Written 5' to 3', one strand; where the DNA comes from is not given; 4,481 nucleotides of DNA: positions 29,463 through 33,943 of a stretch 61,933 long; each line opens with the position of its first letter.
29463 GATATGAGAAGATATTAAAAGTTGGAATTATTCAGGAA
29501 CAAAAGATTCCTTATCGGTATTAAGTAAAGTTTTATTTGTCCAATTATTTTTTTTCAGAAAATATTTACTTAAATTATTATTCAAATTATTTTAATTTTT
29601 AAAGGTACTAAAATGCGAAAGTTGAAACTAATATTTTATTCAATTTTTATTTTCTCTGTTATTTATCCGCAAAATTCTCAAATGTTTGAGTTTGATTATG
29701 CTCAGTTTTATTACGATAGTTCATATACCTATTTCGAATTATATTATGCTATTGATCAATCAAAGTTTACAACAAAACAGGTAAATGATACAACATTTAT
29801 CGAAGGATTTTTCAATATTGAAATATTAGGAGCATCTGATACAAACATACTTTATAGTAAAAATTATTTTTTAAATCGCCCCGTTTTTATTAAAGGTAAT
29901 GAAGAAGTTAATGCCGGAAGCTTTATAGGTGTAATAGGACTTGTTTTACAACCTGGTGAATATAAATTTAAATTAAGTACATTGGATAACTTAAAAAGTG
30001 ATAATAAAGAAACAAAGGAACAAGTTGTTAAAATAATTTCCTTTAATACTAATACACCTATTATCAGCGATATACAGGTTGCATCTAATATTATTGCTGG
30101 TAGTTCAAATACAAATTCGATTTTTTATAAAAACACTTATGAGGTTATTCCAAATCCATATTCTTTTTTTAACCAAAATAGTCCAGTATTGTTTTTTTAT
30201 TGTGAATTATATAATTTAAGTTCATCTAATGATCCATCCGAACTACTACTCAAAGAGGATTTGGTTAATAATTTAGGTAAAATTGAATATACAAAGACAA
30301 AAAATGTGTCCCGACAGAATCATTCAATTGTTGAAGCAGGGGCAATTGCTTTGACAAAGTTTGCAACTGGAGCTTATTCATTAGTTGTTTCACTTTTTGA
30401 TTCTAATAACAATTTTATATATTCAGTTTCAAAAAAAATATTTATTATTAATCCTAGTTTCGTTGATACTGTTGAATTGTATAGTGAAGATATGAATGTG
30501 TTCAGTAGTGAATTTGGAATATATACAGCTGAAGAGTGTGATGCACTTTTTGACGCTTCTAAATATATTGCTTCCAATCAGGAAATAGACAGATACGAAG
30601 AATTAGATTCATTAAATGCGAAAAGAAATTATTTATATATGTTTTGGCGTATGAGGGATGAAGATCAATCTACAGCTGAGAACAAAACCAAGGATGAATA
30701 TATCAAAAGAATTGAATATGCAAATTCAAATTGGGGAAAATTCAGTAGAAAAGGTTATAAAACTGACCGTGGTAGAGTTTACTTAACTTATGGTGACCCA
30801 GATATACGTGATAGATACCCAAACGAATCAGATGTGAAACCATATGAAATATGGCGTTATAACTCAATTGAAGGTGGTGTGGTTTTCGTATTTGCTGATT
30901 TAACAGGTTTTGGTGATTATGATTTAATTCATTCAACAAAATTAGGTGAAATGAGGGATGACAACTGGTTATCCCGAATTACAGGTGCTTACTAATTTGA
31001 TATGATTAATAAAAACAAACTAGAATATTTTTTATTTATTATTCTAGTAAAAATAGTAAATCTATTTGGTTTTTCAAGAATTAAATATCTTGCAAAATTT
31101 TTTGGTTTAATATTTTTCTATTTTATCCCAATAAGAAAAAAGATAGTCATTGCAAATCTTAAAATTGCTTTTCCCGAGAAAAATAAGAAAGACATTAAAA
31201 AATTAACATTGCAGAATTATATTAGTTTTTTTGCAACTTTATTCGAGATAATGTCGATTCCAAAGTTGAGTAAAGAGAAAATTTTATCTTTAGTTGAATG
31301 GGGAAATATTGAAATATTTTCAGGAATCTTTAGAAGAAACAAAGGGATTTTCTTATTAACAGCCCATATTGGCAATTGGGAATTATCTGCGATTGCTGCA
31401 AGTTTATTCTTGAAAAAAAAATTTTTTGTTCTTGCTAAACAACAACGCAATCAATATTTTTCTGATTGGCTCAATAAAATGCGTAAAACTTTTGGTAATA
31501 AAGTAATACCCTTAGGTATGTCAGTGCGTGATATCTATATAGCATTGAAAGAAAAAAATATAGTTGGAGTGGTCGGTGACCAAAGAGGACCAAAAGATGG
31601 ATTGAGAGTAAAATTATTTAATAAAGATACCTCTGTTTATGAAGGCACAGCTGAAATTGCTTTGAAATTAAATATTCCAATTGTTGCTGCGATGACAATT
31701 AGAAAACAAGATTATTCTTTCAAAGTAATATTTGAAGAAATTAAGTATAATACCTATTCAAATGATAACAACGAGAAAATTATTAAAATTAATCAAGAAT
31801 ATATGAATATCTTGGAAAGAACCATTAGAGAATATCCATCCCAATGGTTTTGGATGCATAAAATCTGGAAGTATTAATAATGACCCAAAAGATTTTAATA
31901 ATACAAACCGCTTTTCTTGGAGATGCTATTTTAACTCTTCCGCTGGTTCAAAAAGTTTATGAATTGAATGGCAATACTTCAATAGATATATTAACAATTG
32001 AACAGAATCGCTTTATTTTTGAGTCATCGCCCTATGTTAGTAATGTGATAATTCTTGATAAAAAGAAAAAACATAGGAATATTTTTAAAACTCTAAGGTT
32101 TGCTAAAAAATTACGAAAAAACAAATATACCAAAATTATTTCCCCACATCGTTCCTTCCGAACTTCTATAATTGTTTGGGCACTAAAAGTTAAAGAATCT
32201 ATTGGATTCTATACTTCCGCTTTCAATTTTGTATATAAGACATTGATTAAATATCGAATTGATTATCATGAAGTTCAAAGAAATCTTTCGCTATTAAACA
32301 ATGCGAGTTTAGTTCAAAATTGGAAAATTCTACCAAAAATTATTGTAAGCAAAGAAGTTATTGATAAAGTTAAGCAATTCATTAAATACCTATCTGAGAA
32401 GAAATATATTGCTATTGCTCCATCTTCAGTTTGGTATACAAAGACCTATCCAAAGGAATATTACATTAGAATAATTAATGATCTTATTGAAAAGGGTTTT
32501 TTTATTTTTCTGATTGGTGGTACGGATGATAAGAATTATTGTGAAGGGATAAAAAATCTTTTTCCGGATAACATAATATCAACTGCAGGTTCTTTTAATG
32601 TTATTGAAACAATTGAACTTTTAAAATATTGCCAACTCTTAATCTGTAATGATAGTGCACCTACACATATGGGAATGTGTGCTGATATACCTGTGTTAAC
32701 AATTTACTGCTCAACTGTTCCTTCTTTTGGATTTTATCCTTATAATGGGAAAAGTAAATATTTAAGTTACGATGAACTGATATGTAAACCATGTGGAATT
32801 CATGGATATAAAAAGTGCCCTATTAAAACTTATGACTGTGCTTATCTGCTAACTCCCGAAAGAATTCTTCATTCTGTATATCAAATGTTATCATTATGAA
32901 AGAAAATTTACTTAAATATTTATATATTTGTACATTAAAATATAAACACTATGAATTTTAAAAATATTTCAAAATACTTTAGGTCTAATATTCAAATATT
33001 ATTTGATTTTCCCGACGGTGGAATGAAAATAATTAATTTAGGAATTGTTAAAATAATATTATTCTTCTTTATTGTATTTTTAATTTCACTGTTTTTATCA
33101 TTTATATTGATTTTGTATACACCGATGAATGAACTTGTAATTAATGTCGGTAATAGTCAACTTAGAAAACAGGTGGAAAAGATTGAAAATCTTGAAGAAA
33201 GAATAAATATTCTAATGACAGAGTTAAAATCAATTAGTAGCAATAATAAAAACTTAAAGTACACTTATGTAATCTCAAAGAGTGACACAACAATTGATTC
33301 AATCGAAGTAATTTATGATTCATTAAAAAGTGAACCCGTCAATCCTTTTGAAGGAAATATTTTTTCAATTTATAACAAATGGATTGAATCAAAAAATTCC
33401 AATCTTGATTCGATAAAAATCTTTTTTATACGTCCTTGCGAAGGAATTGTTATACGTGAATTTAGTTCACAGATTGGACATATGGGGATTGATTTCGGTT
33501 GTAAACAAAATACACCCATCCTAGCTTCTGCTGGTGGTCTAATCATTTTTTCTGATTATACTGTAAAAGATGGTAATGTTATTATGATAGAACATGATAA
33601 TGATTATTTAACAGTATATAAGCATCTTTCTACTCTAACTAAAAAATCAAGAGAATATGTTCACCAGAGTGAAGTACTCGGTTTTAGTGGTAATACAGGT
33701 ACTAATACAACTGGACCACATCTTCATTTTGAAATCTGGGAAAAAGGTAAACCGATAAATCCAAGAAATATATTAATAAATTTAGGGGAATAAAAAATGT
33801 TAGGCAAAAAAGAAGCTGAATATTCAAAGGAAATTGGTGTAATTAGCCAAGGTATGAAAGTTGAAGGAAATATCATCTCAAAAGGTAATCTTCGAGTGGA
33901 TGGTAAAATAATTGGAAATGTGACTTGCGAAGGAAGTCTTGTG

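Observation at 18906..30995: Five-gene outer-membrane block: TonB-dependent-type barrel, two paralogous T9SS-sorted giant proteins, a private PorV-like barrel and a GWxTD-like protein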

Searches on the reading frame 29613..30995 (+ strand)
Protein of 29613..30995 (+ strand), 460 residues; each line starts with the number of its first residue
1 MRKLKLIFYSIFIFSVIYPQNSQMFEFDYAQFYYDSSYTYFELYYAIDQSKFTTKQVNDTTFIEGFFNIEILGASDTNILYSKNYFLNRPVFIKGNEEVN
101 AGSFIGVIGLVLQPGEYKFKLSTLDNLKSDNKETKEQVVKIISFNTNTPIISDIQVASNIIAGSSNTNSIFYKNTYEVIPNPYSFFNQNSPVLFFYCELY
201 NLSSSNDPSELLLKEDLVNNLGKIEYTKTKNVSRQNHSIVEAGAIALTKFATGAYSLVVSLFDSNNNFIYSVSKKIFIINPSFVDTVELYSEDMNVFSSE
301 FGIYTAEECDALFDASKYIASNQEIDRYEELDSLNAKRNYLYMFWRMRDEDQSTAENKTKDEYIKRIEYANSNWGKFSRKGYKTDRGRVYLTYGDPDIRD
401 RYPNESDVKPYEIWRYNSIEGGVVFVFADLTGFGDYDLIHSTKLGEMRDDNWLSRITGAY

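Call 4: search_protein_families(library=pfam, proteins=[window:29613-30995:+], max_evalue=0.1)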
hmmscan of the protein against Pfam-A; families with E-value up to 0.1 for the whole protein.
window:29613-30995:+ (460 aa): 1 family
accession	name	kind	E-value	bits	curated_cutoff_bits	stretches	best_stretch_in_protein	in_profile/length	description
PF20094.4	GWxTD_dom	-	1.7e-13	51.2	26.9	1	295-429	18-141/172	GWxTD domain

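Call 5: search_protein_families(library=ncbifam, proteins=[window:29613-30995:+], max_evalue=0.1)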
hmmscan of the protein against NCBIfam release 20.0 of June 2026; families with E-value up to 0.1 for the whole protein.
window:29613-30995:+ (460 aa): 1 family
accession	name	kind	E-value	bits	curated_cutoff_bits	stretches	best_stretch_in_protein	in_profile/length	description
TIGR04514.1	GWxTD_dom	domain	6.4e-27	94.1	28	1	313-417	3-105/105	GWxTD domain-containing protein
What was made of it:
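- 29613..30995 (+): GWxTD-domain protein, 460 aa. It is a neighbour, not part of the module, and heads the LpxL (31002-31877) and GT9 heptosyltransferase (31880-32899) unit. TIGR04514 scores 94 bits (call 5).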

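Call 27: search_solved_structures(query=window:29613-30995:+, max_evalue=1)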
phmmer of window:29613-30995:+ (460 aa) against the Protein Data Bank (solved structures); distinct sequences matched with E-value up to 1: 0.

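Call 54: find_homologous_proteins(query=window:29613-30995:+, max_evalue=0.001)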
Query window:29613-30995:+ (460 aa): 1490 proteins with E <= 0.001 among 6901 candidates; the best 120 are listed.
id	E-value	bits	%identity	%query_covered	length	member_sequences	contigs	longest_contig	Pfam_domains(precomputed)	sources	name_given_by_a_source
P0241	0.0e+0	1023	100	100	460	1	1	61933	PF20094.5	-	-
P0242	2.7e-238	809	76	100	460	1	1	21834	PF20094.5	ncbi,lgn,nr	ncbi:MAG: GWxTD domain-containing protein [Ignavibacteriales bacterium]|nr:GWxTD domain-containing p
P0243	7.9e-128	445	47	99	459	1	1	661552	PF20094.5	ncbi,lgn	-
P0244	2.7e-125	437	46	98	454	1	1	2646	PF20094.5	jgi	jgi:GWxTD domain-containing protein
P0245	1.1e-123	432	45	100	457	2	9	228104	PF20094.5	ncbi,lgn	-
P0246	1.4e-120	421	46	98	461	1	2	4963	PF20094.5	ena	-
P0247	2.9e-120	420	43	99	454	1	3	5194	PF20094.5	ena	-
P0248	5.6e-120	419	44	99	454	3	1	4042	PF20094.5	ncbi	-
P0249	7.2e-120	419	45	100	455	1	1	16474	PF20094.5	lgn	-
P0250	2.0e-119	418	44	97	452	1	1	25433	PF20094.5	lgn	-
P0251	3.9e-119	417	44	99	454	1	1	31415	PF20094.5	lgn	-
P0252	2.0e-118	414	44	100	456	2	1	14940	PF20094.5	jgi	jgi:GWxTD domain-containing protein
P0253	2.3e-118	414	45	99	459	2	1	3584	PF20094.5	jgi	jgi:GWxTD domain-containing protein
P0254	2.6e-118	414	44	99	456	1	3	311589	PF20094.5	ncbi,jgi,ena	-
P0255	3.6e-118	414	42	99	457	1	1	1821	PF20094.5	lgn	-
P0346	1.4e-111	392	43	99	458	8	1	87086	PF20094.5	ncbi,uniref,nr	ncbi:MAG: GWxTD domain-containing protein [Ignavibacterium album]|uniref:GWxTD domain-containing pro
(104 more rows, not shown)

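Call 55: find_encoding_contigs(protein=P0346, flank=10000, max_places=1)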
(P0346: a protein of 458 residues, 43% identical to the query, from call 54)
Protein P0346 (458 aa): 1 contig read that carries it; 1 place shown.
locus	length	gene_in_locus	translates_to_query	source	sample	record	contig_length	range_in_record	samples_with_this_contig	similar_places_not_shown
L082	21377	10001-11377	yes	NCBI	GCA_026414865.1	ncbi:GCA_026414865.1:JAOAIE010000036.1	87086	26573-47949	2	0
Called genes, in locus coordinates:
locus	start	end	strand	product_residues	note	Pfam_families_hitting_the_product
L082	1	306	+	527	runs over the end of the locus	PF00389:2-Hacid_dh, PF02826:2-Hacid_dh_C, PF07991:KARI_N (weak), PF19304:PGDH_inter, PF01842:ACT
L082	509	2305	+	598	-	PF18962:Por_Secre_tail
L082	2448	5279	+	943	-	PF13620:CarboxypepD_reg, PF13715:CarbopepD_reg_2, PF07715:Plug, PF25183:OMP_b-brl_4 (weak), PF00593:TonB_dep_Rec_b-barrel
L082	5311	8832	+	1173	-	-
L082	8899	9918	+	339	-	PF18990:DUF5723 (faint), PF13505:OMP_b-brl (weak)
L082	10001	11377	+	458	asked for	PF20094:GWxTD_dom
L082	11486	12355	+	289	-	PF03279:Lip_A_acyltrans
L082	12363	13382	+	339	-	PF01075:Glyco_transf_9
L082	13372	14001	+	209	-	PF01300:Sua5_yciO_yrdC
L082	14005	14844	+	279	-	PF01551:Peptidase_M23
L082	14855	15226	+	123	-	PF04519:Bactofilin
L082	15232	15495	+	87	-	PF09527:ATPase_gene1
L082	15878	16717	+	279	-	PF00119:ATP-synt_A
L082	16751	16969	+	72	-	PF00137:ATP-synt_C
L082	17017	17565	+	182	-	PF00430:ATP-synt_B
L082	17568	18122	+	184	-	PF00213:OSCP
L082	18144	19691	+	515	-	PF02874:ATP-synt_ab_N, PF00006:ATP-synt_ab, PF00306:ATP-synt_ab_C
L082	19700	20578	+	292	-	PF00231:ATP-synt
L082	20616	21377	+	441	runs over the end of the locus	PF02881:SRP54_N, PF06414:Zeta_toxin (weak), PF13401:AAA_22 (weak), PF00448:SRP54, PF01656:CbiA (weak), PF02374:ArsA_ATPase (faint), PF13671:AAA_33 (faint), PF02978:SRP_SPB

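Call 93: list_cluster_members(proteins=[L082:8899-9918:+, L082:5311-8832:+, L082:2448-5279:+, P0346])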
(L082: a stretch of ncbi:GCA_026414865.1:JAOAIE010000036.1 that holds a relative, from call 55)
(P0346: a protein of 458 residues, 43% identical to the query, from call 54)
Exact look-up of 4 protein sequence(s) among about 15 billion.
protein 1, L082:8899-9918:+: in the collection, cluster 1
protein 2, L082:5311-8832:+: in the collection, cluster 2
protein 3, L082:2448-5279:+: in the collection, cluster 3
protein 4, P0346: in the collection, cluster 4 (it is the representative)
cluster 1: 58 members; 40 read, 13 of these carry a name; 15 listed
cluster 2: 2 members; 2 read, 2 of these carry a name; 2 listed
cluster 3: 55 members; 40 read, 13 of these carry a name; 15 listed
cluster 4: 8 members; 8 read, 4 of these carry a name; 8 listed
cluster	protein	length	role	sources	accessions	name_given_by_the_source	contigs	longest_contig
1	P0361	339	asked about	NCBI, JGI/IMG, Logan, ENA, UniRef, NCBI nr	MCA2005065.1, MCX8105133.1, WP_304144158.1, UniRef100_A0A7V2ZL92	MAG: PorV/PorQ family protein [Ignavibacterium sp.] | PorV/PorQ family protein n=1 Tax=Ignavibacterium album TaxID=591197 RepID=A0A7V2ZL92_9BACT | PorV/PorQ family protein [Ignavibacterium album]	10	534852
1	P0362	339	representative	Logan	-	-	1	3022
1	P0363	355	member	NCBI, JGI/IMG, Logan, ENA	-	opacity protein-like surface antigen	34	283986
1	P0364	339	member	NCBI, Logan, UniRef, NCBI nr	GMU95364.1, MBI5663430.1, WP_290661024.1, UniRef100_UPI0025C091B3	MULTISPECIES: PorV/PorQ family protein [Ignavibacterium] | PorV/PorQ family protein n=1 Tax=Ignavibacterium TaxID=795750 RepID=UPI0025C091B3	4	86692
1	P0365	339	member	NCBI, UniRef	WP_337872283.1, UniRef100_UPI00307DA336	PorV/PorQ family protein [Ignavibacterium sp.] | PorV/PorQ family protein n=1 Tax=Ignavibacterium sp. TaxID=2651167 RepID=UPI00307DA336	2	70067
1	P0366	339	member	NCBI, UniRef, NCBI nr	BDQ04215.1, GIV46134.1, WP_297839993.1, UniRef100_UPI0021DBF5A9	MAG: hypothetical protein KatS3mg036_0952 [Ignavibacterium sp.] | PorV/PorQ family protein n=1 Tax=Ignavibacterium sp. TaxID=2651167 RepID=UPI0021DBF5A9 | PorV/PorQ family protein [Ignavibacterium sp.]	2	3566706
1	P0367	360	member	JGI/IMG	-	opacity protein-like surface antigen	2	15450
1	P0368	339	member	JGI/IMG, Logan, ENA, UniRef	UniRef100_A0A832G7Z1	PorV/PorQ family protein n=1 Tax=Ignavibacterium album TaxID=591197 RepID=A0A832G7Z1_9BACT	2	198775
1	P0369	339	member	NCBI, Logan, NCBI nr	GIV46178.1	MAG: hypothetical protein KatS3mg036_0996 [Ignavibacterium sp.]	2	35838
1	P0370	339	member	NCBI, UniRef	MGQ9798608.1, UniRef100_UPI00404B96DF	MAG: PorV/PorQ family protein [Ignavibacterium sp.] | PorV/PorQ family protein n=1 Tax=Ignavibacterium sp. TaxID=2651167 RepID=UPI00404B96DF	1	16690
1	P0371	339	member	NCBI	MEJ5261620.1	MAG: PorV/PorQ family protein [Ignavibacterium sp.]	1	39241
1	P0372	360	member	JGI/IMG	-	opacity protein-like surface antigen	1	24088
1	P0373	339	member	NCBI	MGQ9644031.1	MAG: PorV/PorQ family protein [Ignavibacterium sp.]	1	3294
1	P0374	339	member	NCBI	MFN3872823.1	MAG: PorV/PorQ family protein [Ignavibacterium sp.]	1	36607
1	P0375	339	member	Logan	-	-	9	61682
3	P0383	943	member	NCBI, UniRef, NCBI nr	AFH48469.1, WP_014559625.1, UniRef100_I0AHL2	TonB-dependent receptor [Ignavibacterium album JCM 16511] | TonB-dependent receptor n=1 Tax=Ignavibacterium album (strain DSM 19864 / JCM 16511 / ... | TonB-dependent receptor [Ignavibacterium album]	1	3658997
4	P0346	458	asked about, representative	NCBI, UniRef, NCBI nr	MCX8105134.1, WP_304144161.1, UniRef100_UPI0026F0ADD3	MAG: GWxTD domain-containing protein [Ignavibacterium album] | GWxTD domain-containing protein n=1 Tax=Ignavibacterium album TaxID=591197 ... | GWxTD domain-containing protein [Ignavibacterium album]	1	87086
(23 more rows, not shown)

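Call 95: find_encoding_contigs(protein=P0383, flank=10000, max_places=2)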
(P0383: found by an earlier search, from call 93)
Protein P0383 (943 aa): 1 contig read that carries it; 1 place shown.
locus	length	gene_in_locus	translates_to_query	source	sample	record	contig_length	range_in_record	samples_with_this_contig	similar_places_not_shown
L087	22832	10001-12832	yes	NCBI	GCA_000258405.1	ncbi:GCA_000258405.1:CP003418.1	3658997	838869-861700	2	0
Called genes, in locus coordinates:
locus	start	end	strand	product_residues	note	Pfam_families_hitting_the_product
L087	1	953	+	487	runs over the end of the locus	PF01943:Polysacc_synt, PF13440:Polysacc_synt_3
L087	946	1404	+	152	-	PF22769:DCD, PF00692:dUTPase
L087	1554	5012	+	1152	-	PF02811:PHP, PF07733:DNA_pol3_alpha, PF17657:DNA_pol3_finger, PF14579:HHH_6, PF01336:tRNA_anti-codon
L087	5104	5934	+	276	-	PF00106:adh_short, PF23441:SDR (weak), PF08659:KR (weak), PF13561:adh_short_C2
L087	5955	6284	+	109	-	PF00085:Thioredoxin, PF14595:Thioredoxin_9 (weak), PF13098:Thioredoxin_2, PF13905:Thioredoxin_8 (faint), PF13192:Thioredoxin_3 (weak)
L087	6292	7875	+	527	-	PF00389:2-Hacid_dh, PF00670:AdoHcyase_NAD (faint), PF02826:2-Hacid_dh_C, PF07991:KARI_N (weak), PF19304:PGDH_inter, PF01842:ACT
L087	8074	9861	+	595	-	PF18962:Por_Secre_tail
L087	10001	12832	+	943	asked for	PF13620:CarboxypepD_reg, PF13715:CarbopepD_reg_2, PF07715:Plug, PF25183:OMP_b-brl_4 (weak)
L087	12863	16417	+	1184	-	-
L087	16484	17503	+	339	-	PF13505:OMP_b-brl (weak), PF18990:DUF5723 (weak)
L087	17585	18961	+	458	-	PF20094:GWxTD_dom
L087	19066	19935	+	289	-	PF03279:Lip_A_acyltrans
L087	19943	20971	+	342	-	PF01075:Glyco_transf_9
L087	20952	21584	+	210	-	PF01300:Sua5_yciO_yrdC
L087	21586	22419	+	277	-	PF01551:Peptidase_M23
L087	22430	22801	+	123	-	PF04519:Bactofilin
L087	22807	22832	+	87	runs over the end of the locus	PF09527:ATPase_gene1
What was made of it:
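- The I. album trio lies at about 0.85 Mb of 3.66 Mb, which is roughly gene 750 (call 95).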

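Call 99: search_protein_families(library=ncbifam, proteins=[L087:8074-9861:+, L087:12863-16417:+, L087:16484-17503:+, L087:10001-12832:+], max_evalue=0.001)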
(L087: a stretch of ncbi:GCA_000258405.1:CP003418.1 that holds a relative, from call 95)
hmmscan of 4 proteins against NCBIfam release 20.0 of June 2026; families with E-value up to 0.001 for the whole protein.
L087:8074-9861:+ (595 aa): 3 families
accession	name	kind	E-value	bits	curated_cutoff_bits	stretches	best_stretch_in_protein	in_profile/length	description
TIGR04183.1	Por_Secre_tail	domain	2.3e-13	49.9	23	1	517-592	2-70/72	T9SS type A sorting domain-containing protein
NF038113.1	T9SSA_dep_M36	equivalog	3.2e-12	45.4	885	1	512-593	791-868/869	T9SS-dependent M36 family metallopeptidase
NF052323.1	T9SSA_dep_M6i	equivalog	2.4e-11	42.4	600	1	514-588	958-1031/1043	T9SS-dependent M6-like inactivated metalloprotease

L087:12863-16417:+ (1184 aa): 1 family
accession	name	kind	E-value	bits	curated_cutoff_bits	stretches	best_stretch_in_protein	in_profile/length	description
NF052228.1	T9SS_PorZ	equivalog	7.8e-06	24.6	260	1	1058-1165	659-745/757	type IX secretion system anionic LPS delivery protein PorZ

L087:16484-17503:+ (339 aa): 4 families
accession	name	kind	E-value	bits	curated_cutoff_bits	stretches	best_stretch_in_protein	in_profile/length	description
NF033709.1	PorV_fam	subfamily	1.1e-49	169.8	90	1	27-335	1-323/326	PorV/PorQ family protein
NF033711.1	T9SS_PorQ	equivalog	4.2e-26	91.8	220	1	2-306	1-309/335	type IX secretion system protein PorQ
NF052325.1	PorVQ2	equivalog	2.7e-23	82.5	325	2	13-194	12-201/354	putative type IX sorting system protein PorV2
NF033710.1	T9SS_OM_PorV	equivalog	2.1e-19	69.9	250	2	15-201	9-214/367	type IX secretion system outer membrane channel protein PorV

L087:10001-12832:+ (943 aa): 3 families
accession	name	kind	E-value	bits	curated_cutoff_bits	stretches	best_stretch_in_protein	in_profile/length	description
TIGR01786.1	TonB-hemlactrns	subfamily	1.3e-18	66.8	323.75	1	121-752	18-595/719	TonB-dependent hemoglobin/transferrin/lactoferrin family receptor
NF049946.1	TonB_dep_CU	exception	7.9e-08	31.1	700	1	108-255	41-194/683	TonB-dependent receptor, CU motif-type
NF041535.1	TonB_rec_PqqU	equivalog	9e-06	24.3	1200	1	170-251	73-149/676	TonB-dependent receptor PqqU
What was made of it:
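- The I. album barrel scores higher on the PorQ model than on the PorV model, 91.8 against 69.9 bits (call 99).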

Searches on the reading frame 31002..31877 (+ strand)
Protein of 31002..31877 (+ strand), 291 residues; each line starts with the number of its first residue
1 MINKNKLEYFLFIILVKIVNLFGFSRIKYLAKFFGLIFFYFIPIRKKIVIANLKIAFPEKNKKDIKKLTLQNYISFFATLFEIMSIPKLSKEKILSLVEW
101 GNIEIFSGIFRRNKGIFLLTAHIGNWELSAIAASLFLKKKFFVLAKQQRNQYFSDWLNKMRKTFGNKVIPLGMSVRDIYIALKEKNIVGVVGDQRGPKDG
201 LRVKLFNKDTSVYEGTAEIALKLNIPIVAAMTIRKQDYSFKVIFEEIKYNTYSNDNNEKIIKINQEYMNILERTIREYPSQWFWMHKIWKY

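Call 13: search_protein_families(library=pfam, proteins=[window:31002-31877:+], max_evalue=0.001)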
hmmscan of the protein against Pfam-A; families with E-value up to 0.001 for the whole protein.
window:31002-31877:+ (291 aa): 1 family
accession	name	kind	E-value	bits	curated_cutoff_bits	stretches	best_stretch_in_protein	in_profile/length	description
PF03279.18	Lip_A_acyltrans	-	6.8e-43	147.4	22.3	1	9-290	13-294/295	Bacterial lipid A biosynthesis acyltransferase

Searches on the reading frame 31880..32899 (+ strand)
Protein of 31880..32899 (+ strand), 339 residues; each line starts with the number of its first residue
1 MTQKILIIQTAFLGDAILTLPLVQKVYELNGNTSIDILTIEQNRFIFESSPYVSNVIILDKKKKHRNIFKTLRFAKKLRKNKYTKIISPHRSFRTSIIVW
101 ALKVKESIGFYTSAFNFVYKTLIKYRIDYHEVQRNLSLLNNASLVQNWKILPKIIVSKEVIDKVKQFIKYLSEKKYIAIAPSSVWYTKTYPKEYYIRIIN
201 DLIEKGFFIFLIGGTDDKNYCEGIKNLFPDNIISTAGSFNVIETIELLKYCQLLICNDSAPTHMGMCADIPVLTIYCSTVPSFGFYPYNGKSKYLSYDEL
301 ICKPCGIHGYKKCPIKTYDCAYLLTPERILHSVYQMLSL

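Call 13: search_protein_families(library=pfam, proteins=[window:31880-32899:+], max_evalue=0.001)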
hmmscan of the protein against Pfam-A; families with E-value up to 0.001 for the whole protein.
window:31880-32899:+ (339 aa): 2 families
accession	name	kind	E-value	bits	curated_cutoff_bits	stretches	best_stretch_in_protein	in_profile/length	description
PF01075.23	Glyco_transf_9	-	3.5e-31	108.8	22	1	72-305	2-236/247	Glycosyltransferase family 9 (heptosyltransferase)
PF14595.12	Thioredoxin_9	-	0.00059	20.2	25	0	2-48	42-88/129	Thioredoxin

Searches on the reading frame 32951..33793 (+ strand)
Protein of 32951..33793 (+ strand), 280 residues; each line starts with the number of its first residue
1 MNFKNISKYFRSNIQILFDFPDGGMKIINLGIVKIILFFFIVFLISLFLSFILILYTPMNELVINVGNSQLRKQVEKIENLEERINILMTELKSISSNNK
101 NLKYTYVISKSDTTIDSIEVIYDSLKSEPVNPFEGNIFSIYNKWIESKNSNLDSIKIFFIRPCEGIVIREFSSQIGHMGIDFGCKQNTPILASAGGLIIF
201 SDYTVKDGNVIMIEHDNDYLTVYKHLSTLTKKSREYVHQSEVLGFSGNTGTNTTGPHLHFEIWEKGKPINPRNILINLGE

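Call 13: search_protein_families(library=pfam, proteins=[window:32951-33793:+], max_evalue=0.001)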
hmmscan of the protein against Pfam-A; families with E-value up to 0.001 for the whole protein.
window:32951-33793:+ (280 aa): 1 family
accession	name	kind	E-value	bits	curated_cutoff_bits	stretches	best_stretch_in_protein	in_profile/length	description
PF01551.29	Peptidase_M23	-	1e-28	99.8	28.7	1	177-271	3-96/96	Peptidase family M23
